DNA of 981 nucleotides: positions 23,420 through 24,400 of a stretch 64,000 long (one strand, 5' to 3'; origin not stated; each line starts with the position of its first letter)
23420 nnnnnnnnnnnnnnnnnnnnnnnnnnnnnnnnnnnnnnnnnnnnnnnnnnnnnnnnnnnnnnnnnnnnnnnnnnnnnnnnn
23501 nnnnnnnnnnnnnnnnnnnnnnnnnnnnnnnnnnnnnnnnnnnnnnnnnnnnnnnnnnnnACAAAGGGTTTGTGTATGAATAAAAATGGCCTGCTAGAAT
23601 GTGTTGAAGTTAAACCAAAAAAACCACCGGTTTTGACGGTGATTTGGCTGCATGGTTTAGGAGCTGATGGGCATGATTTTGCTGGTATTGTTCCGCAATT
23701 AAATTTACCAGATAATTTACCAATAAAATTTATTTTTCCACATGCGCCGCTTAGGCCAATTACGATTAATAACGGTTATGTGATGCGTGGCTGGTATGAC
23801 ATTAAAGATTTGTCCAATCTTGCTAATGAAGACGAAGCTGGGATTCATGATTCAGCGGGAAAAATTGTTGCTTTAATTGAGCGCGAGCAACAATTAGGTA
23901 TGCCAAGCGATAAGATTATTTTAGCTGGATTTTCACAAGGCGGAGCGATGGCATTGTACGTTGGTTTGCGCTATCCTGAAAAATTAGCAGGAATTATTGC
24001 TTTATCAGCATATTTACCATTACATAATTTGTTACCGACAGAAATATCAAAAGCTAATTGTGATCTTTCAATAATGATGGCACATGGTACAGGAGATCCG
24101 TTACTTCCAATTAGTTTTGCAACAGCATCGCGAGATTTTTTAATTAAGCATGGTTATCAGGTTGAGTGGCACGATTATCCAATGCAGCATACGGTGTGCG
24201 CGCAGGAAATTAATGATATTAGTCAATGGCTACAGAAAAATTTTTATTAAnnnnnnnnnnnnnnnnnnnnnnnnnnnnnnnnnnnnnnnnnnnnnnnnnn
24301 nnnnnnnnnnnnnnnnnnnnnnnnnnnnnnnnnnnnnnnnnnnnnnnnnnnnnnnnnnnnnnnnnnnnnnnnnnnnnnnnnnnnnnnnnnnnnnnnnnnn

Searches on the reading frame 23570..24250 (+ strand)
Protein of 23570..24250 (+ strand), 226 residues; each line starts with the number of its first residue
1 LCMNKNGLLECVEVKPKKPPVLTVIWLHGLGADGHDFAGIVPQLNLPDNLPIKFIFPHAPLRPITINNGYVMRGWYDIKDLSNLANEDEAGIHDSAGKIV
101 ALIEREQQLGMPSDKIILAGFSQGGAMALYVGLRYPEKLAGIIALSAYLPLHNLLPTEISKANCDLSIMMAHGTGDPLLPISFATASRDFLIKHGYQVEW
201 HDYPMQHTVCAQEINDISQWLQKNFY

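Call 92: search_protein_families(library=ncbifam, proteins=[window:23570-24250:+], max_evalue=0.001)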
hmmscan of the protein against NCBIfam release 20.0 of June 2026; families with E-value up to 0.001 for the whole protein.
window:23570-24250:+ (226 aa): 4 families
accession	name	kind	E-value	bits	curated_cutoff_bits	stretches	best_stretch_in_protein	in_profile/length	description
NF008525.0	PRK11460.1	equivalog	1.2e-08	34.6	191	1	15-197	10-180/232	esterase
NF050058.1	e_dPHAscl_type1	hypoth_equivalog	3.7e-07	29.9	150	1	24-148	25-138/276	extracellular catalytic domain type 1 short-chain-length polyhydroxyalkanoate depolymerase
TIGR03695.1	menH_SHCHC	equivalog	7.7e-06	25.5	208.55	1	96-150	53-107/252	2-succinyl-6-hydroxy-2,4-cyclohexadiene-1-carboxylate synthase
NF047577.1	quino_deg_MhqD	equivalog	4.9e-05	23.1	325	1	23-199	14-174/195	methylhydroquinone degradation carboxylesterase MhqD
